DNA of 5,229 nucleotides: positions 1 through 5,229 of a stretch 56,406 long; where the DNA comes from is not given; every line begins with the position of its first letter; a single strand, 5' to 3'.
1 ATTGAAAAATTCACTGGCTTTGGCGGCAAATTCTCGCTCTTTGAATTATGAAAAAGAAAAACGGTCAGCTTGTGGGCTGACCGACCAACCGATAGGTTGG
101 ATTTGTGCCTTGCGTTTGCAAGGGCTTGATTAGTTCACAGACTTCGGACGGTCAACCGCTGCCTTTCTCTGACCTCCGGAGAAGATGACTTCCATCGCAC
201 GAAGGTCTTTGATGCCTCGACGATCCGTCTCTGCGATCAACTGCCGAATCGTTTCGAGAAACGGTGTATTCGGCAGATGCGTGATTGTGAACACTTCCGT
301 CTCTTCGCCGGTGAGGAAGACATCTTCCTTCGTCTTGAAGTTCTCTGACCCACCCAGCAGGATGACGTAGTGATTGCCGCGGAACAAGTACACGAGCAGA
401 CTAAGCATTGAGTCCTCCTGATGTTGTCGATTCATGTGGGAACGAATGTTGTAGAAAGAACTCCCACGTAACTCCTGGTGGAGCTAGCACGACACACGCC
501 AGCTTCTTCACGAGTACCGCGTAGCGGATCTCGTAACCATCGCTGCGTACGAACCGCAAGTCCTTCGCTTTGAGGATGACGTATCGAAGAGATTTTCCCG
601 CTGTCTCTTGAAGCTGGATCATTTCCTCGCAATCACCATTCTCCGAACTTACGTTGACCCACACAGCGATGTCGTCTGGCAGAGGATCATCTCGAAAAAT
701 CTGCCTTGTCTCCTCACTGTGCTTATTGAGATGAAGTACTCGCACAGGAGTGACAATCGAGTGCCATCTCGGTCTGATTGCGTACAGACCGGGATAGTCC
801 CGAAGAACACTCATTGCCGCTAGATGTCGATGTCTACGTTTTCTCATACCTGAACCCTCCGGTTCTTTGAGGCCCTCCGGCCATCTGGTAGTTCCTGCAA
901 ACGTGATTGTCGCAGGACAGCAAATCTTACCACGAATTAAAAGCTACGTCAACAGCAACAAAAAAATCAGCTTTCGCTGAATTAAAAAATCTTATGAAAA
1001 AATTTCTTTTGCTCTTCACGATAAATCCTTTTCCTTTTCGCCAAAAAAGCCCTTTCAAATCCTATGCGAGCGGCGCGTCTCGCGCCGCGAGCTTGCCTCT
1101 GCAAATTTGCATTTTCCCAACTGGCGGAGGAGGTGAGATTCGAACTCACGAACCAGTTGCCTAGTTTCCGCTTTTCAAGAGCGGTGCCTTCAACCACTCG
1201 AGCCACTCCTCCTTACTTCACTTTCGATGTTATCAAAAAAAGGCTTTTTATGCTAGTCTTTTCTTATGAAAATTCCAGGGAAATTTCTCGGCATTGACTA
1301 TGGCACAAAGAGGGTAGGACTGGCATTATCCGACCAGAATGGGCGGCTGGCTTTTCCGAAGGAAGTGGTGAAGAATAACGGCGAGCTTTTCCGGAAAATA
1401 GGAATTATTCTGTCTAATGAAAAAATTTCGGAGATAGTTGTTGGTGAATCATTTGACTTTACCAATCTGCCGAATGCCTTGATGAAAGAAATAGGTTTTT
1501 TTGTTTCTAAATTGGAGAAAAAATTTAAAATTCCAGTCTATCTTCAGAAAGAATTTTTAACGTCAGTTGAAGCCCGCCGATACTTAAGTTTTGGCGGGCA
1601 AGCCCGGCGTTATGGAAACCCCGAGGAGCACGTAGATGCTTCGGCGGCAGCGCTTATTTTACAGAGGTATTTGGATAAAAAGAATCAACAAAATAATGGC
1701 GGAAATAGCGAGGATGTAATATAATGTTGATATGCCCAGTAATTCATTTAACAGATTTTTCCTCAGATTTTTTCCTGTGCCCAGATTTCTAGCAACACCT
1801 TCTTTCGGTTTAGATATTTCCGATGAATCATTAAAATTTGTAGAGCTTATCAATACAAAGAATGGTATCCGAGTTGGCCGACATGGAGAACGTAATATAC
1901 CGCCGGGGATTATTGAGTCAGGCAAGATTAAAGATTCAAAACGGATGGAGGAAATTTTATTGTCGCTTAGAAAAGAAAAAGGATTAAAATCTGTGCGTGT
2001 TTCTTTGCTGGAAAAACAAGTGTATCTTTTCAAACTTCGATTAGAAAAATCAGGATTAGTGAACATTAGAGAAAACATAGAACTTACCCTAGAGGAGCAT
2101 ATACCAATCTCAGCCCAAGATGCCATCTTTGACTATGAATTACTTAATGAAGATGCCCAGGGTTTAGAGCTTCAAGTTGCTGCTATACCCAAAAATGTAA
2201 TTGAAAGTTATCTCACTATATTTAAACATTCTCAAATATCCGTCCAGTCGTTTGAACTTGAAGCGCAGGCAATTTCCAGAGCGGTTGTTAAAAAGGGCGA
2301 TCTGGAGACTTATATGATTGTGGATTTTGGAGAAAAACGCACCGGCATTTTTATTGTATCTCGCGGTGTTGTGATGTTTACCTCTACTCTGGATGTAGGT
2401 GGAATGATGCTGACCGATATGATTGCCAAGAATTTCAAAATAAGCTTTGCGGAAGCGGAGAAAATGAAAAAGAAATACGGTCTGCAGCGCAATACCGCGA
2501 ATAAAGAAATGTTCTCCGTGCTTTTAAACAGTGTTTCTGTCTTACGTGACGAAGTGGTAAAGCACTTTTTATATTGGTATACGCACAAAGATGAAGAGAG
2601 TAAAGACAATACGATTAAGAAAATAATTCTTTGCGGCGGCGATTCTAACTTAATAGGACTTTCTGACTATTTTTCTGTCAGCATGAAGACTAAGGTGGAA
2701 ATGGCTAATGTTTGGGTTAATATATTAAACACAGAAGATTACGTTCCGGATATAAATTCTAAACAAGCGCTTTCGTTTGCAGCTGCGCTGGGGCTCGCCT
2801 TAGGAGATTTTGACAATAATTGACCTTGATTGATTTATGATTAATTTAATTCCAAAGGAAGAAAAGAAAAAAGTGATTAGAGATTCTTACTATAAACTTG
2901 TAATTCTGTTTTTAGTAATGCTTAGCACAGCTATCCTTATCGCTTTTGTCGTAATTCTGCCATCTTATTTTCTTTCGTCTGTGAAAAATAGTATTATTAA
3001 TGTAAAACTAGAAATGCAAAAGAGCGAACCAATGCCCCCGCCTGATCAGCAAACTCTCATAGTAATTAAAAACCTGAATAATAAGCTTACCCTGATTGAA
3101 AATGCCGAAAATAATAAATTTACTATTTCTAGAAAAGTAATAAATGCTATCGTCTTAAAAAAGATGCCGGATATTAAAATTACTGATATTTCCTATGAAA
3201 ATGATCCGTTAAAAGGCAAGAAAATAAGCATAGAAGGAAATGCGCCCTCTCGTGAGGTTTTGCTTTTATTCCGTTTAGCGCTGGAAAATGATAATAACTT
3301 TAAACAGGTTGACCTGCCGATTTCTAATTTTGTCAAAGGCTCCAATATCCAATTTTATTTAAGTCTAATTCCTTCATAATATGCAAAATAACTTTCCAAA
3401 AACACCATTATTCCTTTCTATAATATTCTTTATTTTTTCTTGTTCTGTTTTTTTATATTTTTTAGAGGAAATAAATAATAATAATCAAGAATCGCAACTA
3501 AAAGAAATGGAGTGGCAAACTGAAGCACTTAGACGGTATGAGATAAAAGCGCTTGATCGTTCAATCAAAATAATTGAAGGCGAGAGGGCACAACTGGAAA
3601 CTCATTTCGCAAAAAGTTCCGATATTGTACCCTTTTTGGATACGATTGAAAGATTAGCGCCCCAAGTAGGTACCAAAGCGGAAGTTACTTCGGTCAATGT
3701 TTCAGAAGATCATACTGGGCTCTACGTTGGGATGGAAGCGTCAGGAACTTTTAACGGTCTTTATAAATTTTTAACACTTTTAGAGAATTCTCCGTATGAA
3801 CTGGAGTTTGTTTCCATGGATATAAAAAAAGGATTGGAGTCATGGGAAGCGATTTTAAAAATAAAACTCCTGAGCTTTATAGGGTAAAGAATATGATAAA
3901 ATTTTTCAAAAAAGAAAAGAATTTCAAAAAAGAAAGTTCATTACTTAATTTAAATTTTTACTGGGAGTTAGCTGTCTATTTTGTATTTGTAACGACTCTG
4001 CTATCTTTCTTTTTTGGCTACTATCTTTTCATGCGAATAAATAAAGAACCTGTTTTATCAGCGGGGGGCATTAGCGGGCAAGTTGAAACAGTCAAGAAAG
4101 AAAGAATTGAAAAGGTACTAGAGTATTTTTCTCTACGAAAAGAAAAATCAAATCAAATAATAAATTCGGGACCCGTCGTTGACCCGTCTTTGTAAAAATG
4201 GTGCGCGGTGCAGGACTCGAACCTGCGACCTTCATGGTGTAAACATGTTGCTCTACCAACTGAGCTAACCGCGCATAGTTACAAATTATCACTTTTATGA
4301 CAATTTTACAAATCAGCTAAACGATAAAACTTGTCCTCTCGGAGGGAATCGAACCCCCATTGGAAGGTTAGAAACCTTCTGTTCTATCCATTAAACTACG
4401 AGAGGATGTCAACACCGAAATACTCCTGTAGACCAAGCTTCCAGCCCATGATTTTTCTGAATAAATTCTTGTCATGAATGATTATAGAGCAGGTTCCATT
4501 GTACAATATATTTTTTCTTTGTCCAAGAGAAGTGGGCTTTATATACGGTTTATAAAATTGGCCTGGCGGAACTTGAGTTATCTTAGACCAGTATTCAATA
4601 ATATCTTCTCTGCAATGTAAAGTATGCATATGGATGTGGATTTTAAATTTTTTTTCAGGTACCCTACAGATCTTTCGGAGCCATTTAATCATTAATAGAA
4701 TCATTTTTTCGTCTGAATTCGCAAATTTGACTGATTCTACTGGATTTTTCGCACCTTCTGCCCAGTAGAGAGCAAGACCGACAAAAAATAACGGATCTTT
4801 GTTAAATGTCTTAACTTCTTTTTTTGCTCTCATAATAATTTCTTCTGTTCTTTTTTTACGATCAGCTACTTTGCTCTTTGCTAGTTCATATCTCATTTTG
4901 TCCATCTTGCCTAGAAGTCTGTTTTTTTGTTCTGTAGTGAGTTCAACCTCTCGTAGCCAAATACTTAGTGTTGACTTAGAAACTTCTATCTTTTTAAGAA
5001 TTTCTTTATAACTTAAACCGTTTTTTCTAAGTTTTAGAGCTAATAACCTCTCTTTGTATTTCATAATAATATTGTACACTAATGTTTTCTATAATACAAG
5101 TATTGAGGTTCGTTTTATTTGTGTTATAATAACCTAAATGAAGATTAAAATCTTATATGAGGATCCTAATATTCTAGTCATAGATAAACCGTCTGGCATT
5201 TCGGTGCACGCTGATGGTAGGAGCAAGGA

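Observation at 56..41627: Five self-contained GC-rich expression cassettes embedded in an AT-rich CPR-like backbone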

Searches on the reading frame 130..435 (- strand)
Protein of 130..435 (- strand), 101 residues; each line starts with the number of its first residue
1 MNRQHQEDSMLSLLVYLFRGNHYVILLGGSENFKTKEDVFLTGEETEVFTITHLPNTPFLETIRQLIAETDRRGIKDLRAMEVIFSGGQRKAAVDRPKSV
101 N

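Call 14: search_protein_families(library=pfam, max_evalue=1, proteins=[window:130-435:-])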
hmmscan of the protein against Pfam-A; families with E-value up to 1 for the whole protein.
window:130-435:- (101 aa): 0 families

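Call 15: search_protein_families(library=phrogs, max_evalue=1, proteins=[window:130-435:-])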
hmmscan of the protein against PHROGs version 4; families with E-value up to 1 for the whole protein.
window:130-435:- (101 aa): 0 families

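Call 64: search_protein_families(library=ncbifam, max_evalue=1, proteins=[window:130-408:-])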
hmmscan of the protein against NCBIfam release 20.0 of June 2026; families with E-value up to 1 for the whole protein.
window:130-408:- (92 aa): 0 families

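Call 65: search_protein_families(library=padloc, max_evalue=1, proteins=[window:130-408:-])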
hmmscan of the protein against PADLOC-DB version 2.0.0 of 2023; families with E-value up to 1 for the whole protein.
window:130-408:- (92 aa): 0 families

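Call 78: find_related_loci(query=window:130-408:-, collection=viral_contigs, flank=8000)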
Query window:130-408:- (92 aa) in viral_contigs; peptide patterns used: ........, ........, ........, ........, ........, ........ (x = any residue, [..] = any of these).
53 stretches matched a pattern, but none encodes a relative of the query by tblastn (E <= 1e-3).

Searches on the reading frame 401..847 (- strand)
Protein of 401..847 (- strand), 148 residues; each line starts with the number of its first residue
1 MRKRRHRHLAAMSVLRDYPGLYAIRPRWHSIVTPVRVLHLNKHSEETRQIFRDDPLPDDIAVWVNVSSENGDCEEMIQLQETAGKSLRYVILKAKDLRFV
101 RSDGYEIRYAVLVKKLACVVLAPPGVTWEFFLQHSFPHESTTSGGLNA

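Call 14: search_protein_families(library=pfam, max_evalue=1, proteins=[window:401-847:-])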
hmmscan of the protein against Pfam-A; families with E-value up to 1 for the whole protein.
window:401-847:- (148 aa): 0 families

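Call 15: search_protein_families(library=phrogs, max_evalue=1, proteins=[window:401-847:-])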
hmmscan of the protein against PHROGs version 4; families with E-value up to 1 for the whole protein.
window:401-847:- (148 aa): 1 family
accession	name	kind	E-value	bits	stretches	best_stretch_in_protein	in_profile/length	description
phrog_2472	-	unknown function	0.19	12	1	21-103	119-197/324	-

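Call 42: find_homologous_proteins(query=window:401-847:-, max_evalue=0.01)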
Query window:401-847:- (148 aa): 1 proteins with E <= 0.01 among 5 candidates.
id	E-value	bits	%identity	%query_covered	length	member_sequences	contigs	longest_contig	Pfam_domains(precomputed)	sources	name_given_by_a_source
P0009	1.7e-95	334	100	100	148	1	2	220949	-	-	-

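Call 54: find_encoding_contigs(protein=window:401-847:-, flank=10000, max_places=6)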
Protein window:401-847:- (148 aa): 3 contigs read that carry it; 3 places shown.
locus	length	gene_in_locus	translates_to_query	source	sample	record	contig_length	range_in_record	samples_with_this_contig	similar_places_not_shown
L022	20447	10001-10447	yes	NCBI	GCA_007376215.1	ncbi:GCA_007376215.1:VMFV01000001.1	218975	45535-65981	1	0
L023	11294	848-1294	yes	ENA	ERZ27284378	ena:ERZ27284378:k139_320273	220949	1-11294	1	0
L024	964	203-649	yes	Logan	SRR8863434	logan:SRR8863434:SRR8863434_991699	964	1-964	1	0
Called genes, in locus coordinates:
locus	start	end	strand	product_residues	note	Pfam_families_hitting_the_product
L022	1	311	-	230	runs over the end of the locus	PF11139:SfLAP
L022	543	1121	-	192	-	-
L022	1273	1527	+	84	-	PF01035:DNA_binding_1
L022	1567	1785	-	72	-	-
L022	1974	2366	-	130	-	PF01245:Ribosomal_L19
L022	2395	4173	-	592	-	-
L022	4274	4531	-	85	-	-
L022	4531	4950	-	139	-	-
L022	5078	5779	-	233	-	PF00849:PseudoU_synth_2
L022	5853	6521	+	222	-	PF13384:HTH_23 (weak)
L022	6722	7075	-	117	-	-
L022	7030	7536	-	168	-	-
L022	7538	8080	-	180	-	-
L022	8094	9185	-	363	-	PF11104:PilM_2, PF06723:MreB_Mbl (faint), PF14450:FtsA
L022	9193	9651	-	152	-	PF03652:RuvX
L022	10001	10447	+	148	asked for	-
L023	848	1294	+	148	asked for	-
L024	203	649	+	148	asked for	-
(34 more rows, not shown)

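Call 64: search_protein_families(library=ncbifam, max_evalue=1, proteins=[window:401-847:-])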
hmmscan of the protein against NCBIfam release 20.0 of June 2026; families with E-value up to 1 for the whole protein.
window:401-847:- (148 aa): 0 families

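Call 65: search_protein_families(library=padloc, max_evalue=1, proteins=[window:401-847:-])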
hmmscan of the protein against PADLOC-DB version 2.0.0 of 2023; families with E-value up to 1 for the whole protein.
window:401-847:- (148 aa): 0 families

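Call 76: find_related_loci(query=window:401-847:-, collection=viral_contigs, flank=8000)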
Query window:401-847:- (148 aa) in viral_contigs; peptide patterns used: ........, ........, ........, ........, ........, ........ (x = any residue, [..] = any of these).
10 stretches matched a pattern, but none encodes a relative of the query by tblastn (E <= 1e-3).

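Call 99: predict_structure(protein=window:401-847:-)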
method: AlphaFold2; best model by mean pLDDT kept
length: 148 residues; sequences in the alignment: 1
mean_pLDDT: 35.4   pTM: 0.26
mean pLDDT of the five models: 35.4, 34.8, 31.8, 31.0, 28.0
residues with pLDDT >= 90: 0; 70-90: 0; 50-70: 1; < 50: 147
segments of 3 or more residues with pLDDT < 50: 1-120, 122-148
pLDDT, mean of each block of 10 residues (from residue 1): 35 29 29 33 35 36 35 31 32 34 42 40 47 39 33
secondary structure, 60 per line:
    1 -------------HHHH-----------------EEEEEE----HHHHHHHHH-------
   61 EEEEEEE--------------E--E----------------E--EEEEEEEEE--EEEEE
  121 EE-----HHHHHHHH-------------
elements in order: H14-17 E35-40 H45-53 E61-67 E105-113 E116-122 H128-135

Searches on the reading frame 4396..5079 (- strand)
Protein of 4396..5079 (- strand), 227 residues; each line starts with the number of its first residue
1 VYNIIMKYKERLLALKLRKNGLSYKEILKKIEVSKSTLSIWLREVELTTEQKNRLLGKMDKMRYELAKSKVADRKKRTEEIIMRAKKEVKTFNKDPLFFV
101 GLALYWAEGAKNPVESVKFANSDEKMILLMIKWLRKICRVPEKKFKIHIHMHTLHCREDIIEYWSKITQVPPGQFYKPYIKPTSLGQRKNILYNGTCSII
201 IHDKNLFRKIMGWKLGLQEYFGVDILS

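Call 98: search_protein_families(library=pfam, max_evalue=0.01, proteins=[window:4396-5079:-])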
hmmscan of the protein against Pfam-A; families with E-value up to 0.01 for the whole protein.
window:4396-5079:- (227 aa): 1 family
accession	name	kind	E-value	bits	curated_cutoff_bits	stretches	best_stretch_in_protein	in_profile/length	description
PF13384.12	HTH_23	-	2.6e-07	30.7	24.6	1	8-44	4-40/50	Homeodomain-like domain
